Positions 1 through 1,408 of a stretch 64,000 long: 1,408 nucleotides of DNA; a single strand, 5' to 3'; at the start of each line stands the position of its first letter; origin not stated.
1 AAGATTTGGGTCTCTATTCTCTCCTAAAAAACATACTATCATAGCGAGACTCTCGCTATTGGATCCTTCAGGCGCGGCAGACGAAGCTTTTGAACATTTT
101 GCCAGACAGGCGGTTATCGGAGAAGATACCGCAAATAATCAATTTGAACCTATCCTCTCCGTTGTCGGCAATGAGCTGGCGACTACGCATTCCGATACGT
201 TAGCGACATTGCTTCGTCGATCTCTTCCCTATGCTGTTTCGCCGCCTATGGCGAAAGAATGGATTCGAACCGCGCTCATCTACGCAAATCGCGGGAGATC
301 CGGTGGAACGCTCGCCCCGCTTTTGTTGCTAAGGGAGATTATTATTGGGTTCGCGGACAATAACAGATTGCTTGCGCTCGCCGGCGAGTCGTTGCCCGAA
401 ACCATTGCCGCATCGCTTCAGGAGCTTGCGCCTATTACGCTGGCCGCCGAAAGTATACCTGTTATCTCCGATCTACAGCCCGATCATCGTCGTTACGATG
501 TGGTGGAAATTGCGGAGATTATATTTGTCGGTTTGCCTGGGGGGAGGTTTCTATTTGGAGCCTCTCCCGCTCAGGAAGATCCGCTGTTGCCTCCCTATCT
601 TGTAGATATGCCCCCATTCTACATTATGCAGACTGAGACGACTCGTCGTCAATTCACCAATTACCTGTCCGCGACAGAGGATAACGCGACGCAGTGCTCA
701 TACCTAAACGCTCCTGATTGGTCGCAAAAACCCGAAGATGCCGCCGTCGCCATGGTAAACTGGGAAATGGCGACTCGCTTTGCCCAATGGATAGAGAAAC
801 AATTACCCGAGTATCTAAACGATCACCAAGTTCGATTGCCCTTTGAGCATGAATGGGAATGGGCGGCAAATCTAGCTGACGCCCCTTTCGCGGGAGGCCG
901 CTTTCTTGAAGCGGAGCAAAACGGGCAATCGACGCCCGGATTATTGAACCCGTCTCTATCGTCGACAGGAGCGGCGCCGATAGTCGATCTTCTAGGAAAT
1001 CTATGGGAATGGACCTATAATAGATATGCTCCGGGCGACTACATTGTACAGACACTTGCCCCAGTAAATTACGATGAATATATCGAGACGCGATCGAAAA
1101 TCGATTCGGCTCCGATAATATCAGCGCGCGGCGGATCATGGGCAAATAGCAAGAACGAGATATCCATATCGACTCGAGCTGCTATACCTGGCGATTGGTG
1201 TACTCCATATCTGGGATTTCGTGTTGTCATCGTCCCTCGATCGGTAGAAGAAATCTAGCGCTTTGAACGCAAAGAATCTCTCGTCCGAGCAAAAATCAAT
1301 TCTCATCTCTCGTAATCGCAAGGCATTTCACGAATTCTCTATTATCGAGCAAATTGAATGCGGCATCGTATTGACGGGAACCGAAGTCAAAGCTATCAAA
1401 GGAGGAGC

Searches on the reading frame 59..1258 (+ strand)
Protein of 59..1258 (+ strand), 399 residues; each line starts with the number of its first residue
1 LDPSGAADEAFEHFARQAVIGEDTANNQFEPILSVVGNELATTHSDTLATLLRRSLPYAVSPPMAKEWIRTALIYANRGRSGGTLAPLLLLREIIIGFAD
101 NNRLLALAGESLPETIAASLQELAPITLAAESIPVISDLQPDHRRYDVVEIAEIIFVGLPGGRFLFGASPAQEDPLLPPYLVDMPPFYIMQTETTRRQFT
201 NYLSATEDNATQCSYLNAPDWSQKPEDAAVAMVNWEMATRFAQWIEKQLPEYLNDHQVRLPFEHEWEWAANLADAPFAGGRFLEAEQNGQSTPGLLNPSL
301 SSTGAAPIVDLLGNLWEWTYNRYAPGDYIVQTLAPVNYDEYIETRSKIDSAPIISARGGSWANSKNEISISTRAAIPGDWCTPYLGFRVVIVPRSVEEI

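Call 59: search_protein_families(library=pfam, proteins=[window:59-1258:+])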
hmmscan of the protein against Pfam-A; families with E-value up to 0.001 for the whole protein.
window:59-1258:+ (399 aa): 1 family
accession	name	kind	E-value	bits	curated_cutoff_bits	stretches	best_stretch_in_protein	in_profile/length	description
PF03781.23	FGE-sulfatase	-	2.8e-24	86.6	23.3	1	157-390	6-254/255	Sulfatase-modifying factor enzyme 1-like domain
